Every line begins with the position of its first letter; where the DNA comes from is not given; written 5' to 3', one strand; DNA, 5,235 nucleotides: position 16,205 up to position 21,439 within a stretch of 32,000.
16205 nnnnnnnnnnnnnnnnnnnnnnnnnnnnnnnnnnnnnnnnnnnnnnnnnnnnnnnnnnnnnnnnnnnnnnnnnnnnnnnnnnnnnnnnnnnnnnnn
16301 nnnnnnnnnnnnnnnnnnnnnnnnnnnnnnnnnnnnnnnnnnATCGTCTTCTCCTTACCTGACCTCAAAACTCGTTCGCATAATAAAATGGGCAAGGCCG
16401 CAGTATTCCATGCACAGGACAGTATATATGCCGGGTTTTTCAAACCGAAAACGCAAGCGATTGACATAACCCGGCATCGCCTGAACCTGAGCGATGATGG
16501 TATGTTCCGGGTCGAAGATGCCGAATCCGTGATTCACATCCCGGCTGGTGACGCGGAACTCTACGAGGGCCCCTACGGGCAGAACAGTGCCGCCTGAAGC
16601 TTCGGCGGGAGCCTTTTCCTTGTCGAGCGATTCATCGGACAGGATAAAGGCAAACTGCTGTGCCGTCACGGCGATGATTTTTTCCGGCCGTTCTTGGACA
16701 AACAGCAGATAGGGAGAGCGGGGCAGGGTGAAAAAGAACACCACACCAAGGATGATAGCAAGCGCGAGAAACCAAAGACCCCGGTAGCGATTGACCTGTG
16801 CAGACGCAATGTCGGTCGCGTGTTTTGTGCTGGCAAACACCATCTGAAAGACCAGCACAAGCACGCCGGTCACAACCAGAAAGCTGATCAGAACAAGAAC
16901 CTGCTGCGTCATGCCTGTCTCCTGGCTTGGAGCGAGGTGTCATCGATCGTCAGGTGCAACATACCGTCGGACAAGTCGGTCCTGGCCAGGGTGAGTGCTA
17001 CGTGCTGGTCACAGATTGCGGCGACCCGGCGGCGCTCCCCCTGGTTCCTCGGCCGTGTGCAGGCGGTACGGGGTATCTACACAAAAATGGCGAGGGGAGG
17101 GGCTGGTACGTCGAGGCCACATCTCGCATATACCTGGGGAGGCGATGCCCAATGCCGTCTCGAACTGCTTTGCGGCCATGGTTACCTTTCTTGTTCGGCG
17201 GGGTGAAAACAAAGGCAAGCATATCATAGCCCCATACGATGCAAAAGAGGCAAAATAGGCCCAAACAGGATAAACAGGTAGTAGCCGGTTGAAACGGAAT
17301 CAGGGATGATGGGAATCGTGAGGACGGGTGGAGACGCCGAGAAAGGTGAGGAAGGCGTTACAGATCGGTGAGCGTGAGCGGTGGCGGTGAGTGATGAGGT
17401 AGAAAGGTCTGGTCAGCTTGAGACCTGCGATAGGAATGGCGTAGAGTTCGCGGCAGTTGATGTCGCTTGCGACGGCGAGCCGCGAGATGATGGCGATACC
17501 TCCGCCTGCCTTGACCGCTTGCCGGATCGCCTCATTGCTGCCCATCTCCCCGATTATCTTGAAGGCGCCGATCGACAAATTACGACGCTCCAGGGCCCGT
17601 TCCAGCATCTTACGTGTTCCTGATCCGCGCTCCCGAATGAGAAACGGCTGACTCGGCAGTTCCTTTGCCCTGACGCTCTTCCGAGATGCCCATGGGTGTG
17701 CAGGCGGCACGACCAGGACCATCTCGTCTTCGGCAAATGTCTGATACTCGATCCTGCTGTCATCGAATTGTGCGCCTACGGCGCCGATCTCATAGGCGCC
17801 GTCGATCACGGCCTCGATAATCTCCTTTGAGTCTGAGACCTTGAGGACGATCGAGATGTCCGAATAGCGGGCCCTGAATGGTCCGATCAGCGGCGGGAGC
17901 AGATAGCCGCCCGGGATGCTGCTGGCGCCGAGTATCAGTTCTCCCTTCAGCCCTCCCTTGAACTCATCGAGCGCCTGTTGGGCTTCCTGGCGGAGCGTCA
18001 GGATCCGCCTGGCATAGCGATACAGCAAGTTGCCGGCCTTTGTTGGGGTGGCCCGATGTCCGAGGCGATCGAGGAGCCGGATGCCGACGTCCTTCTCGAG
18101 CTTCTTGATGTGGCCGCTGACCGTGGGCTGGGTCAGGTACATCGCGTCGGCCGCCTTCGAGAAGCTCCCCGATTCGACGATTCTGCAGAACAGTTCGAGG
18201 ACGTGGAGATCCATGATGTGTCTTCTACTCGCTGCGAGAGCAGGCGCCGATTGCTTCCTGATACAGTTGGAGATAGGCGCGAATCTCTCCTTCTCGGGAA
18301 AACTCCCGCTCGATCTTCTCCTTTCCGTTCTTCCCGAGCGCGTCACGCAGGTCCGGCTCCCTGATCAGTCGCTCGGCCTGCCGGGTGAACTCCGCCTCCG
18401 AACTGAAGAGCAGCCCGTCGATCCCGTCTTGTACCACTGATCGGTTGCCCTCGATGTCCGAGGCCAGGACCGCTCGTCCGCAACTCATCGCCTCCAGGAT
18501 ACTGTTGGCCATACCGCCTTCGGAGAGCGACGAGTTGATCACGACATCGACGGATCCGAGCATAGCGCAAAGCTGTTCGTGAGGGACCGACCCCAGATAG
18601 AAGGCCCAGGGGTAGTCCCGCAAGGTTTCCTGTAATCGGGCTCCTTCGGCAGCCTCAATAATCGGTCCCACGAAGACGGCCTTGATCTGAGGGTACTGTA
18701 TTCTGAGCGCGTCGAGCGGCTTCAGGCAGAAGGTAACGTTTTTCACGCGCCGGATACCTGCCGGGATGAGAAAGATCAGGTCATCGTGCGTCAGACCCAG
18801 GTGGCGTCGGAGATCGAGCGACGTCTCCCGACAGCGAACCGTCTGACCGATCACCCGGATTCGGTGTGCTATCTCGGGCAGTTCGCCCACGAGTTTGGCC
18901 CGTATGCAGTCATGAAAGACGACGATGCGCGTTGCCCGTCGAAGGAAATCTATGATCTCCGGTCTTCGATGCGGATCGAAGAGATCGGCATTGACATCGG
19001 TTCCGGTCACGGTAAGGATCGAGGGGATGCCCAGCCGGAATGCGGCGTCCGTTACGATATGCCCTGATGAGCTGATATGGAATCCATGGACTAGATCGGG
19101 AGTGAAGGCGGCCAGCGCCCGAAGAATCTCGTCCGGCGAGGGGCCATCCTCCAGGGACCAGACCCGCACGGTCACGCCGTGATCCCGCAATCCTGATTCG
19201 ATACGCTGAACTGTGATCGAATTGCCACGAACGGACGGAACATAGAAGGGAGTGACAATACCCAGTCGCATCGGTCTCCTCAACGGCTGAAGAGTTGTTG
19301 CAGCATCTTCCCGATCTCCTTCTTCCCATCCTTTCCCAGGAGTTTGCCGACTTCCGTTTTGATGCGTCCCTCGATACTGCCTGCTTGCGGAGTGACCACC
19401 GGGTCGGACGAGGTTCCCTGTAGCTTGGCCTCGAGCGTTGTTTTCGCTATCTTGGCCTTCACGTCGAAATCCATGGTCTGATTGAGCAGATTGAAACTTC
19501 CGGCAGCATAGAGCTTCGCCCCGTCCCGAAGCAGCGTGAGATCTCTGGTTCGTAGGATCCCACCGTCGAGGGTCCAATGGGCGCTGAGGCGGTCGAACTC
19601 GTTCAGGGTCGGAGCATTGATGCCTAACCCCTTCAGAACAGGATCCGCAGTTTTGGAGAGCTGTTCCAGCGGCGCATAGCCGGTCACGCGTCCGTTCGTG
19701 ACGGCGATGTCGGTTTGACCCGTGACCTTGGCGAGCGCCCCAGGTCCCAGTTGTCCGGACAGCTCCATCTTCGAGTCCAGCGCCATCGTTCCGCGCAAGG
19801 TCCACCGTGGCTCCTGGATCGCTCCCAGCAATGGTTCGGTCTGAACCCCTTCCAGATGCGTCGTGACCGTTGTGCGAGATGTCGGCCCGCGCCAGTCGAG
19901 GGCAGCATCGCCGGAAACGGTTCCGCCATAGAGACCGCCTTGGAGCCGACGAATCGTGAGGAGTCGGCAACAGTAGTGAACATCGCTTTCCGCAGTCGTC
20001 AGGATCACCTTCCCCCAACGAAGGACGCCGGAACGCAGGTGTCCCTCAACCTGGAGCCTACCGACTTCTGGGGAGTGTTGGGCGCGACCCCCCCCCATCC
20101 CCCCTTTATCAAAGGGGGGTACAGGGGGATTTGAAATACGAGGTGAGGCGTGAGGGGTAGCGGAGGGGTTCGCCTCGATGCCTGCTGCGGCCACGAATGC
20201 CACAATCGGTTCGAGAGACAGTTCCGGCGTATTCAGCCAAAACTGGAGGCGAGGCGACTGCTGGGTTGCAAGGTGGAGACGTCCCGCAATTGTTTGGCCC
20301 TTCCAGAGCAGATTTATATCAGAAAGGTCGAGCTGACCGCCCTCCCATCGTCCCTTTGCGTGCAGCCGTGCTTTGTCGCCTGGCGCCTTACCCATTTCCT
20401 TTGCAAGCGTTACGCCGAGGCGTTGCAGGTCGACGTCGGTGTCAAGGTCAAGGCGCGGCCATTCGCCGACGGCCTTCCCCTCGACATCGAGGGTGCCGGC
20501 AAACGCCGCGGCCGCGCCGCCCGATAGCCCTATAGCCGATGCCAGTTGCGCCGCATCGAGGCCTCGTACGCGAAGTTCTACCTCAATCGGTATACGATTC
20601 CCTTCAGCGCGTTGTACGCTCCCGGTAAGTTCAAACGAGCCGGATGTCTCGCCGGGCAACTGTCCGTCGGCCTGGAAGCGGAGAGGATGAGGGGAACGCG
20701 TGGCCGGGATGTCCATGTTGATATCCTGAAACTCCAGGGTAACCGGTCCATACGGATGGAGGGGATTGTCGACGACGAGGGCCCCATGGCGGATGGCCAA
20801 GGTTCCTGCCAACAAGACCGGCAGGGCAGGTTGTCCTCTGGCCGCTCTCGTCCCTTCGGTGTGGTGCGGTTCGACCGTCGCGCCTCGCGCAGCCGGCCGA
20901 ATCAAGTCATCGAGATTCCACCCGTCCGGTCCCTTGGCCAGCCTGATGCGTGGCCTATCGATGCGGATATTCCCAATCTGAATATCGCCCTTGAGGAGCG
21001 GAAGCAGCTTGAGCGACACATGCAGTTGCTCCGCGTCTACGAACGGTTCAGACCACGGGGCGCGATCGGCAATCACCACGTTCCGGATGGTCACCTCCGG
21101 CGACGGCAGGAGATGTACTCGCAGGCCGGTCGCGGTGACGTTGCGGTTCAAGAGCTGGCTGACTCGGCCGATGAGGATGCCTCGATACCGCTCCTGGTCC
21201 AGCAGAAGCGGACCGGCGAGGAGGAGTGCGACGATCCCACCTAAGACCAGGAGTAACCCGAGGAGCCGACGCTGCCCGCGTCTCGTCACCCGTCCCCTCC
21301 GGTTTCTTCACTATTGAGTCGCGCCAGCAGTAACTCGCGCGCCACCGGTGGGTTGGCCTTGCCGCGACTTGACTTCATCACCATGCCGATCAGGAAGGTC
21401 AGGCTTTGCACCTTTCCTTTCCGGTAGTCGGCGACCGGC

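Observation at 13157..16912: CuA heme-copper oxidase with Asn in place of the cross-link Tyr, plus SCO chaperone and an unknown membrane protein: a candidate NO-reductase-type (sNOR/bNOR-like) module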

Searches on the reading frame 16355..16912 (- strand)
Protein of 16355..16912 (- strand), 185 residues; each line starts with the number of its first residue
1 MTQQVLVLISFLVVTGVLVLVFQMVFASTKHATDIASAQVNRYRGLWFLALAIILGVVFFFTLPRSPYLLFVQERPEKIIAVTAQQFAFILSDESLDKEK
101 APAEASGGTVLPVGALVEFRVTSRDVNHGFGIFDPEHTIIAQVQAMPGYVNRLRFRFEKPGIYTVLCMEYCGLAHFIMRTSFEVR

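Call 3: search_protein_families(library=pfam, proteins=[window:16355-16912:-], max_evalue=0.01)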
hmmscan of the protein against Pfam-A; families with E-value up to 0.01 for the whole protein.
window:16355-16912:- (185 aa): 2 families
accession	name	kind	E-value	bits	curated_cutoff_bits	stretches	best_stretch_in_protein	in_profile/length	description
PF00116.26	COX2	-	2.5e-09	37.5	22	1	103-179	42-114/120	Cytochrome C oxidase subunit II, periplasmic domain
PF11992.13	TgpA_N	-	0.0041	16.6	30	1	7-71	124-190/333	TgpA N-terminal domain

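Call 4: search_protein_families(library=ncbifam, proteins=[window:16355-16912:-], max_evalue=0.01)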
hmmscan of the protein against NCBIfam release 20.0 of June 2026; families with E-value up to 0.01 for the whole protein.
window:16355-16912:- (185 aa): 8 families
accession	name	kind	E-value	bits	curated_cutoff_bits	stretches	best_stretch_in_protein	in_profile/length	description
TIGR02866.1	CoxB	equivalog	4.2e-22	78.7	147.7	1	6-184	20-191/202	cytochrome c oxidase subunit II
NF050117.1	aa3_CtaC_Actin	exception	2.3e-15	56.5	250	1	15-184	51-230/244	aa3-type cytochrome oxidase subunit II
TIGR04246.1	nitrous_NosZ_Gp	equivalog_domain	1.8e-07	29.8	625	1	123-183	519-575/578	Sec-dependent nitrous-oxide reductase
TIGR01433.1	CyoA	equivalog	4.8e-05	22.8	266.2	1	46-179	80-207/226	ubiquinol oxidase subunit II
NF041074.2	quin_ox_SoxA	equivalog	0.00013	21.8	110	1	120-184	90-153/154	proton pump complex quinol oxidase subunit SoxA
TIGR04244.1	nitrous_NosZ_RR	equivalog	0.00067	18.3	625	1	124-182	570-624/627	TAT-dependent nitrous-oxide reductase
NF052460.1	L-NosZ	equivalog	0.003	16.2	700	1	125-184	421-478/480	clade III lactonase-type nitrous-oxide reductase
NF007816.0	PRK10525.1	equivalog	0.0072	15.5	511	1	110-175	154-215/318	cytochrome o ubiquinol oxidase subunit II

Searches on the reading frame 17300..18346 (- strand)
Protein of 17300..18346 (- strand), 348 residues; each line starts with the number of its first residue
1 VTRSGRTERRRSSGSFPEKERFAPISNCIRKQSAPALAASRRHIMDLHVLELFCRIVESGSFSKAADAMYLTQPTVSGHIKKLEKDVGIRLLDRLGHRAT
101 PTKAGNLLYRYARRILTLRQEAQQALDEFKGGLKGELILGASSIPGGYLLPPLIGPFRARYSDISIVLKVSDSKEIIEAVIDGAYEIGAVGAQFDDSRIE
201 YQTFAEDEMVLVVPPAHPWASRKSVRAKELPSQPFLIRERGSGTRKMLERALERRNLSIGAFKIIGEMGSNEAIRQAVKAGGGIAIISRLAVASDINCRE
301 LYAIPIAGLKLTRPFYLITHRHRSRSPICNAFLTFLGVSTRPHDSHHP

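Call 3: search_protein_families(library=pfam, proteins=[window:17300-18346:-], max_evalue=0.01)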
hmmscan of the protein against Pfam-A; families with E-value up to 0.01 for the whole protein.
window:17300-18346:- (348 aa): 4 families
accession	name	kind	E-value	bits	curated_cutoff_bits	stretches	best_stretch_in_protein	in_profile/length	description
PF03466.25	LysR_substrate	-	2.9e-52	177.5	28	1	131-336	2-204/209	LysR substrate binding domain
PF00126.33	HTH_1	-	1.1e-19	70.6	26.6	1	48-105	2-59/60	Bacterial regulatory helix-turn-helix protein, lysR family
PF12727.12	PBP_like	-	1.9e-07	30.9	27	1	183-336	45-192/193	PBP superfamily domain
PF12849.12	PBP_like_2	-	0.0051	17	27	0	151-288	26-185/267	PBP superfamily domain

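Call 4: search_protein_families(library=ncbifam, proteins=[window:17300-18346:-], max_evalue=0.01)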
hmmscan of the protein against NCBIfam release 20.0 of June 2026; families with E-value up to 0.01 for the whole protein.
window:17300-18346:- (348 aa): 53 families (the best 25 are shown)
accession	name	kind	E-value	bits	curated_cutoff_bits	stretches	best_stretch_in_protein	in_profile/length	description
NF040786.1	LysR_Sec_metab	equivalog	1.1e-88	297.2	250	1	45-336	1-294/298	selenium metabolism-associated LysR family transcriptional regulator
NF040889.1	trans_reg_YeiE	equivalog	5.4e-57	193.2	480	1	46-334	4-284/288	DNA-binding transcriptional regulator YeiE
TIGR03339.1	phn_lysR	subfamily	9.6e-55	185.8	341.1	1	51-334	3-277/279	aminoethylphosphonate catabolism associated LysR family transcriptional regulator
NF045990.1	TransRegCbbRRhodb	equivalog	2e-53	181.4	450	1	46-331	7-291/304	LysR family regulator CbbR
NF008095.0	PRK10837.1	subfamily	1.8e-52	178.3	281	1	46-335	4-285/290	LysR family transcriptional regulator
NF047520.1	trans_act_CidR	equivalog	8e-38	130.3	415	1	45-336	1-288/292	cidABC operon transcriptional activator CidR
NF041036.1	decaheme_TF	subfamily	2.6e-33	115.8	210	1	45-335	1-291/301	multiheme cytochrome-associated LysR family transcriptional regulator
NF008416.0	PRK11242.1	equivalog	4.5e-33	114.9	277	1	48-336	4-287/300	transcriptional regulator CynR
NF053705.1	TransRegGltCGpos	equivalog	4.3e-32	111.5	350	1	45-336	1-289/300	glutamate biosynthesis transcriptional regulator GltC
NF047711.1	PutUtilRegPtrR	equivalog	5.4e-32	111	400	1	45-321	1-268/283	putrescine utilization regulator PtrR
NF008722.0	PRK11716.1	equivalog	9.5e-32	110.2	246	1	45-334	1-288/293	HTH-type transcriptional activator IlvY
NF045775.1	acetoin_reg_AlsR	exception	5e-31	108.3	430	1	45-334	1-286/290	acetoin biosynthesis transcriptional regulator AlsR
NF008361.0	PRK11151.1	equivalog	3.2e-29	102.1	329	1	45-318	1-271/305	DNA-binding transcriptional regulator OxyR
NF008410.0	PRK11233.1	equivalog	1.9e-27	96.2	309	1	45-330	1-281/305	nitrogen assimilation transcriptional regulator NAC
NF052633.1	LysR_TF_PsrA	exception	3.8e-27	95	540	1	45-329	5-285/297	L-proline-binding transcription factor PsrA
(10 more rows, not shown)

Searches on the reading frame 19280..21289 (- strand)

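Call 21: search_protein_families(library=pfam, proteins=[window:19280-21289:-], max_evalue=0.0001)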
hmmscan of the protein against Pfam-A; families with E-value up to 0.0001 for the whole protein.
window:19280-21289:- (669 aa): 3 families
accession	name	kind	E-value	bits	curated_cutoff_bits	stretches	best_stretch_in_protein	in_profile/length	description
PF05170.20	AsmA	-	7e-31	108.1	29.8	2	12-139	8-140/607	AsmA family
PF13116.12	YhdP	-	3e-14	52.4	46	1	9-370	11-338/1224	YhdP protein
PF05359.17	DUF748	-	1.5e-13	50.2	50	1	8-296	13-280/1037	Domain of Unknown Function (DUF748)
